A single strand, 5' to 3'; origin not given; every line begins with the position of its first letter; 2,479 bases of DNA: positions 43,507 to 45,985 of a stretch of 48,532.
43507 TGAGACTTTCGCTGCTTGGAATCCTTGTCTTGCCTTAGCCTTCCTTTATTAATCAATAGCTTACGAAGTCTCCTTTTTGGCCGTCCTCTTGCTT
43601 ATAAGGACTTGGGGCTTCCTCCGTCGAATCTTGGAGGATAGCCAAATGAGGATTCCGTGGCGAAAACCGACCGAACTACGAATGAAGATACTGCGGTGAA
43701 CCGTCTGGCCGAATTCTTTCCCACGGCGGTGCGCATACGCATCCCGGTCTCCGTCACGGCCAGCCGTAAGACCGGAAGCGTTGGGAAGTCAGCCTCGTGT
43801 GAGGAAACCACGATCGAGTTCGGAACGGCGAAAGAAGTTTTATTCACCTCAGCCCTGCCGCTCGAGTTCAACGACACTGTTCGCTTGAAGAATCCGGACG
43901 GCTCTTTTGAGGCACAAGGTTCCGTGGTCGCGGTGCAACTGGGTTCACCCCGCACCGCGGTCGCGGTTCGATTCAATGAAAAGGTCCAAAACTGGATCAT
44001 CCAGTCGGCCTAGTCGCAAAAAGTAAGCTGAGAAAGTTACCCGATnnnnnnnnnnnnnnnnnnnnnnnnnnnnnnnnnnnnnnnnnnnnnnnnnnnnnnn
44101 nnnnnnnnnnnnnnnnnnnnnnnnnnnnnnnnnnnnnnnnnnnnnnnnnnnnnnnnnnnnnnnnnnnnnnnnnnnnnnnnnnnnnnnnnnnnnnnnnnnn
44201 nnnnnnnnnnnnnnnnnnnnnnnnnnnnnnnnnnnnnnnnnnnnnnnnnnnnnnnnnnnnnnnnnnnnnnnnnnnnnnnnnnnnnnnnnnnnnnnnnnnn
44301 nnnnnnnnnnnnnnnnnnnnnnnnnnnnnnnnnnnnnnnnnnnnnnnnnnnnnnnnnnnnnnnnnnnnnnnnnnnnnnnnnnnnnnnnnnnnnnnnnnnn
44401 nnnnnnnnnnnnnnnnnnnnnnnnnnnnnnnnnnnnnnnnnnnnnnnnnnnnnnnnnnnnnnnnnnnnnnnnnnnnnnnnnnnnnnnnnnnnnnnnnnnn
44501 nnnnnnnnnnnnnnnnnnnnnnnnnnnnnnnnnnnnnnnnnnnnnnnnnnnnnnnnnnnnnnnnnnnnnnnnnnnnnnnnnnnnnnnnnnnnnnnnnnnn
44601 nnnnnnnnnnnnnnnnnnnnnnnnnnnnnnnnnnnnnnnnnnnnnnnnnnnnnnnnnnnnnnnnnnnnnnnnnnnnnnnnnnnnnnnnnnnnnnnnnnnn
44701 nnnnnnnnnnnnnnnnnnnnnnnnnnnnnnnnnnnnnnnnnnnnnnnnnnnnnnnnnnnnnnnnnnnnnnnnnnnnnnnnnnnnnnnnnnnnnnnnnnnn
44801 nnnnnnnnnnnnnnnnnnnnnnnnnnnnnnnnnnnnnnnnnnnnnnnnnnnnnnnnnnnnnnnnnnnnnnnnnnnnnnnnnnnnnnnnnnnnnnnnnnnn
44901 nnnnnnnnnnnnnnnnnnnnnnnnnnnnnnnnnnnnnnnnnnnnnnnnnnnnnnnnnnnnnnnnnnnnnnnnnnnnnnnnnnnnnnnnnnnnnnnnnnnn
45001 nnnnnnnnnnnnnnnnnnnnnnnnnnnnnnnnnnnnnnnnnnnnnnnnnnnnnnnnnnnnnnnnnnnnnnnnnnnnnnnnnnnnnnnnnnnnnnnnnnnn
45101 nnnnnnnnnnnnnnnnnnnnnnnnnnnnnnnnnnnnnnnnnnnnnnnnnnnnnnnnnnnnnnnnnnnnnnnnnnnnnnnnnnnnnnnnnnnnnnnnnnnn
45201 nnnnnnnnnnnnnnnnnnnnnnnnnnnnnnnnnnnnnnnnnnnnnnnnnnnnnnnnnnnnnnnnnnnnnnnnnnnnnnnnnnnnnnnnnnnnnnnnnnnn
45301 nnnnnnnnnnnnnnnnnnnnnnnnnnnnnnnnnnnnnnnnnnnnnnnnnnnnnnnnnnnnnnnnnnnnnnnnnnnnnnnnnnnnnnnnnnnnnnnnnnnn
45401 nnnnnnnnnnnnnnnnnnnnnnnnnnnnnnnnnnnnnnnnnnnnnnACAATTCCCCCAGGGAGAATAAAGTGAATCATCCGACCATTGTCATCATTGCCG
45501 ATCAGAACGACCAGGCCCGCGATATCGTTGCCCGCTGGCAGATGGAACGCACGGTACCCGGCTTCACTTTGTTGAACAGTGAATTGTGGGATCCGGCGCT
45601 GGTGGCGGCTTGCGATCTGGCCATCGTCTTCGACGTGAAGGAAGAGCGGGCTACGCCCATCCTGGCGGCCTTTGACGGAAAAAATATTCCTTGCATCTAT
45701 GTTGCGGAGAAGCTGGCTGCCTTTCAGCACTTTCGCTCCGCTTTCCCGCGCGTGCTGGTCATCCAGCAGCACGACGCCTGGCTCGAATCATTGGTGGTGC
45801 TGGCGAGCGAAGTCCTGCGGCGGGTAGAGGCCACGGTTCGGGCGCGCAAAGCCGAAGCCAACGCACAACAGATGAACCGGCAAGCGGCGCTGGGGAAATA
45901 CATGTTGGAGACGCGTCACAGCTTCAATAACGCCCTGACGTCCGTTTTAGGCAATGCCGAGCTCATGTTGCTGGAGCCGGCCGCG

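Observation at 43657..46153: Uncharacterised three-gene cassette between a sigma-54 two-component system and a Pil-Chp-like chemosensory cluster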

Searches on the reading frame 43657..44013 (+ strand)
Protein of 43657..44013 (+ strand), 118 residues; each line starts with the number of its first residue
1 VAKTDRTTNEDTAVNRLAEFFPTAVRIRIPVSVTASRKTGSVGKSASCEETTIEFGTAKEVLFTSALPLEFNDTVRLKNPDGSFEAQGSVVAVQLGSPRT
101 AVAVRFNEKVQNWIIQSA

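Call 4: search_protein_families(library=pfam, proteins=[window:43657-44013:+], max_evalue=1)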
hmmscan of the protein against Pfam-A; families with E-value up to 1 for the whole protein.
window:43657-44013:+ (118 aa): 0 families

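Call 5: search_protein_families(library=ncbifam, proteins=[window:43657-44013:+], max_evalue=1)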
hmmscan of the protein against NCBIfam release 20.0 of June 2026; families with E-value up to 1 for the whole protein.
window:43657-44013:+ (118 aa): 0 families

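Call 8: search_solved_structures(query=window:43657-44013:+, max_evalue=10)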
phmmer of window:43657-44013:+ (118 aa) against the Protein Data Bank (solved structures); distinct sequences matched with E-value up to 10: 2.
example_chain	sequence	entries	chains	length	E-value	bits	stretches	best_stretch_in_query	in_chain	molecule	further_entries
8h2i_cU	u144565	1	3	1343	1.7e-08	38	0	27-65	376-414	P22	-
4r86_A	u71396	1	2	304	0.16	15.6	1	39-108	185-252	RND family aminoglycoside/multidrug efflux pump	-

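Call 11: find_homologous_proteins(query=window:43657-44013:+)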
Query window:43657-44013:+ (118 aa): 23 proteins with E <= 0.001 among 26 candidates.
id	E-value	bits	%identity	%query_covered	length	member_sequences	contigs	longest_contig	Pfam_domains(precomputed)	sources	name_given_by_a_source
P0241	2.0e-68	245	100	100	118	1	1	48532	-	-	-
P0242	6.2e-43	163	74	93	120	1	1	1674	-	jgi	jgi:hypothetical protein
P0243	2.7e-42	161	73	93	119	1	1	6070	-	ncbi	-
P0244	3.8e-42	161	69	100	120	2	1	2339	-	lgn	-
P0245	6.7e-42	160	70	99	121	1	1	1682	-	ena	-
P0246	3.9e-41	157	75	90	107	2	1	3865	-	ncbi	ncbi:MAG: hypothetical protein ABIP81_07735, partial [Terriglobales bacterium]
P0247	7.8e-41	156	66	100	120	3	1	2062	-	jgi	jgi:hypothetical protein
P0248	8.4e-41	156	72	92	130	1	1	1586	-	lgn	-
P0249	2.1e-40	155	70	100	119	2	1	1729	-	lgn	-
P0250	2.4e-40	155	69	100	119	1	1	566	-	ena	-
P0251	3.4e-39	151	65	98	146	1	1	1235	-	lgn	-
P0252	3.8e-38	148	71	92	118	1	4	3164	-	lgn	-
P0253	2.2e-37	145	71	92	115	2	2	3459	-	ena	-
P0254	6.4e-36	141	65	100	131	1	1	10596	-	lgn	-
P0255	1.4e-32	130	64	93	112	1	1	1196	-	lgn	-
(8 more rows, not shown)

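Call 22: search_solved_structures(query=A2, max_evalue=10)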
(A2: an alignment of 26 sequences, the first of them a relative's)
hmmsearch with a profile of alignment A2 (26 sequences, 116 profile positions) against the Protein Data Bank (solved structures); distinct sequences matched with E-value up to 10: 3.
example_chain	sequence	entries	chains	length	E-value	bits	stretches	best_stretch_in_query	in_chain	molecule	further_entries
3mam_A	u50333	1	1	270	0.6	13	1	53-105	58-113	Osmoprotection protein (ProX)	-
1sw1_A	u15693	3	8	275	0.97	12.4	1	53-105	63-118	osmoprotection protein (proX)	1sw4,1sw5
1sw2_A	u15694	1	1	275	0.97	12.4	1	53-105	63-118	osmoprotection protein (proX)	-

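Call 35: search_protein_families(library=pfam, alignment_id=A2, max_evalue=1)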
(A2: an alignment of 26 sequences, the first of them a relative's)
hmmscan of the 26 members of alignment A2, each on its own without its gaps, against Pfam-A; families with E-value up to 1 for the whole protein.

A. member 1, P0241 (118 aa): 0 families

B. families by the number of members that match (of 26 scanned): 8 families
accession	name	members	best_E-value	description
PF20060.4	DUF6459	7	0.028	Family of unknown function (DUF6459)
PF18045.7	ISP3_C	3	0.14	ISP3 C-terminal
PF13144.11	ChapFlgA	1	0.026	Chaperone for flagella basal body P-ring formation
PF17789.7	MG4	1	0.036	Macroglobulin domain MG4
PF02073.20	Peptidase_M29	1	0.064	Thermophilic metalloprotease (M29)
PF01518.21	PolyG_pol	1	0.075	Sigma NS protein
PF01828.24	Peptidase_A4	1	0.11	Peptidase A4 family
PF18161.7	ISP1_C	1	0.25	ISP1 C-terminal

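Call 48: predict_structure(alignment_id=A6)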
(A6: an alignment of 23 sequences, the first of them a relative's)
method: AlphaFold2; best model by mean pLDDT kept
length: 118 residues; sequences in the alignment: 23
mean_pLDDT: 77.8   pTM: 0.68
mean pLDDT of the five models: 77.8, 77.5, 77.0, 76.5, 76.2
residues with pLDDT >= 90: 23; 70-90: 65; 50-70: 17; < 50: 13
segments of 3 or more residues with pLDDT < 50: 1-8, 41-43
pLDDT, mean of each block of 10 residues (from residue 1): 46 80 86 76 67 88 89 88 85 84 86 56
secondary structure, 60 per line:
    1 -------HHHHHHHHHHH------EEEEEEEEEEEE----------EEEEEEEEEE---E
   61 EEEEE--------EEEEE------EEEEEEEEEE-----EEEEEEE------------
elements in order: H8-18 E25-36 E47-56 E60-65 E74-78 E85-94 E100-106
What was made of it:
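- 43657..44013 (+): g1: 118-aa PilZ-fold protein without canonical c-di-GMP motifs (conserved N-terminal helix RLAEFFP plus a six-stranded barrel). AF2 model pLDDT 77.8 (call 48).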

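Call 51: fold_search(model_id=the predicted structure, library=pdb)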
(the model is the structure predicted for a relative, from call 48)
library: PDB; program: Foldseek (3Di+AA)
matches with E <= 10: 819; with E <= 0.001: 2
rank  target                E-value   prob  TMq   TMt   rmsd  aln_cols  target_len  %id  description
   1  4p00_A                9.1e-04  1.00  0.54  0.10   3.3       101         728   15  Bacterial Cellulose Synthase in complex with cyclic-di-GMP and UDP (released 2014-04-09)
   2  4hg6_A                9.1e-04  1.00  0.53  0.10   3.2        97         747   15  Structure of a cellulose synthase - cellulose translocation intermediate (released 2012-12-19)
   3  5ej1_A                1.7e-03  1.00  0.54  0.10   3.6       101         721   17  Pre-translocation state of bacterial cellulose synthase (released 2016-03-30)
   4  4rt0_C                2.1e-03  1.00  0.46  0.50   4.5        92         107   20  Structure of the Alg44 PilZ domain from Pseudomonas aeruginosa PAO1 in complex with c-di-GMP (released 2015-04-08)
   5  2rde_A                2.6e-03  1.00  0.53  0.29   3.4        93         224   11  Crystal structure of VCA0042 complexed with c-di-GMP (released 2007-10-30)
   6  5vx6_B                2.8e-03  1.00  0.54  0.32   4.3       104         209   12  Structure of Bacillus subtilis Inhibitor of motility (MotI/DgrA) (released 2017-11-22)
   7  4xrn_C                2.8e-03  1.00  0.48  0.51   4.1        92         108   20  Pilz domain with c-di-gmp of a protein from Pseudomonas aeruginosa (released 2016-02-03)
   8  5vx6_A                2.9e-03  1.00  0.49  0.30   4.6       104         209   12  Structure of Bacillus subtilis Inhibitor of motility (MotI/DgrA) (released 2017-11-22)
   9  3kyf                  3.1e-03  1.00  0.49  0.28   4.0        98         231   14  Crystal structure of P4397 complexed with c-di-GMP (released 2010-04-14)
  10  2rde_B                3.3e-03  1.00  0.52  0.29   3.5        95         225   12  Crystal structure of VCA0042 complexed with c-di-GMP (released 2007-10-30)
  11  4rt0_A                3.4e-03  1.00  0.41  0.44   5.6        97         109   20  Structure of the Alg44 PilZ domain from Pseudomonas aeruginosa PAO1 in complex with c-di-GMP (released 2015-04-08)
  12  4xrn_B                3.8e-03  1.00  0.43  0.48   4.8        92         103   18  Pilz domain with c-di-gmp of a protein from Pseudomonas aeruginosa (released 2016-02-03)
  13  5y6g                  4.5e-03  1.00  0.47  0.43   4.9       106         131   11  PilZ domain with c-di-GMP of YcgR from Escherichia coli (released 2018-07-18)
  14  3kyg_A                4.7e-03  1.00  0.54  0.30   2.8        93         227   11  Crystal structure of VCA0042 (L135R) complexed with c-di-GMP (released 2010-04-14)
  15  7mie                  5.5e-03  1.00  0.46  0.25   8.0       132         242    8  Crystal structure of the Borreliella burgdorferi PlzA protein in complex with c-di-GMP (released 2021-06-30)
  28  5y4r_D                2.3e-02  1.00  0.50  0.50   4.1        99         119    8  Structure of a methyltransferase complex (released 2017-11-29)
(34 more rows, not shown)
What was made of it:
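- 43657..44013 (+): Top Foldseek PDB hits are nearly all PilZ domains (BcsA, Alg44, VCA0042, MotI, YcgR, PA0012), E 9e-4 to 1e-2, TM about 0.5 (call 51).
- On PilZ domain (PF07238) - G1: Foldseek PDB top hits are nearly all PilZ domains, probability 1.00, TM about 0.5, E 9e-4 to 1e-2 (call 51).
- Closest known: Non-c-di-GMP-binding PilZ adaptors of type IV pilus systems. Same: G1 is a small single-domain protein with the PilZ barrel (call 51).
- Foldseek hits are PilZ domains, including the chemotaxis regulator MapZ bound to CheR1 (5y4r) (call 51). G1 has a PilZ fold (call 51).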

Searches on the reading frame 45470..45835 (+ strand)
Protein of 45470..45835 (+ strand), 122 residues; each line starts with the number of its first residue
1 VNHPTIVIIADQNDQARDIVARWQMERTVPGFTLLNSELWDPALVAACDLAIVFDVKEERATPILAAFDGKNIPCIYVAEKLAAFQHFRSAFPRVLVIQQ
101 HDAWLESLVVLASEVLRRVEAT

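Call 99: search_solved_structures(query=A8, max_evalue=10, show_alignments=2)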
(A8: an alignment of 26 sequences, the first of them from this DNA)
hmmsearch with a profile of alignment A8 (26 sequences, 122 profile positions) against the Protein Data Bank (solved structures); distinct sequences matched with E-value up to 10: 3.
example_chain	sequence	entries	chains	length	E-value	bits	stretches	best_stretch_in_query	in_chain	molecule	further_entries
6xeh_A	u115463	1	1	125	4.8e-05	26.4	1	5-102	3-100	DE NOVO DESIGNED OR386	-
7mcd_A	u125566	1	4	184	0.062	16.3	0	36-102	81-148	AI-designed TIM-barrel F15C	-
4m7o_A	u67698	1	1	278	0.72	12.9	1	46-106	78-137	Iron-binding protein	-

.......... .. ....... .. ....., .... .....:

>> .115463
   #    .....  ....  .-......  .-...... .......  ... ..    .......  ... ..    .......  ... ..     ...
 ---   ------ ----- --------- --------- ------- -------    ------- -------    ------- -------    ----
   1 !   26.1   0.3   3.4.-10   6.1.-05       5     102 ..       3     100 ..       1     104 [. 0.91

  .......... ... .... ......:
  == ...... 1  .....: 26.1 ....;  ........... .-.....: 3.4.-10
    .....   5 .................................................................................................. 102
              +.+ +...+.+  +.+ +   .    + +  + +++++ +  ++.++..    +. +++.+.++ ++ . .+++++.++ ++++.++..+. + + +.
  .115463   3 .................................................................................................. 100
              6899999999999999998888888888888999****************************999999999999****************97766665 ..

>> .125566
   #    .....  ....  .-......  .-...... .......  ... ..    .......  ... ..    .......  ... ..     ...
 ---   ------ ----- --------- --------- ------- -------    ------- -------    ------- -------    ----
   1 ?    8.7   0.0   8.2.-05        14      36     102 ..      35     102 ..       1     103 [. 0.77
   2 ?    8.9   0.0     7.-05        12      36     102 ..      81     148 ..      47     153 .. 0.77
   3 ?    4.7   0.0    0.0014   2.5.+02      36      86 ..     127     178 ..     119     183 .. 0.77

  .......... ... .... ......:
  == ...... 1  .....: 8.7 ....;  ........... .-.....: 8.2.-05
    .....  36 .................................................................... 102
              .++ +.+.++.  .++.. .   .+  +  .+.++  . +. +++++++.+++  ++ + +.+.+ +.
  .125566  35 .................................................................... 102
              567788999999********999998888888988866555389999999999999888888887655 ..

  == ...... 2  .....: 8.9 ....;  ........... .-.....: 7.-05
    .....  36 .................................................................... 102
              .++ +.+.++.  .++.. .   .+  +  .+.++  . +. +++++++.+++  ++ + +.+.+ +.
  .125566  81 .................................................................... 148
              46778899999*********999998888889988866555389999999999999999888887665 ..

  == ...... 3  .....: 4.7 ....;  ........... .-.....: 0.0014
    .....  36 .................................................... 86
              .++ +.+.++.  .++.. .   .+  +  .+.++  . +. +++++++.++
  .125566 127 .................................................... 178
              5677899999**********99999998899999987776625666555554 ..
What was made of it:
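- On Receiver / pseudo-receiver (PF00072) - G3 N-terminal domain: The best PDB sequence hit is a de novo designed protein (entry 6xeh), E 4.8e-5 (call 99).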
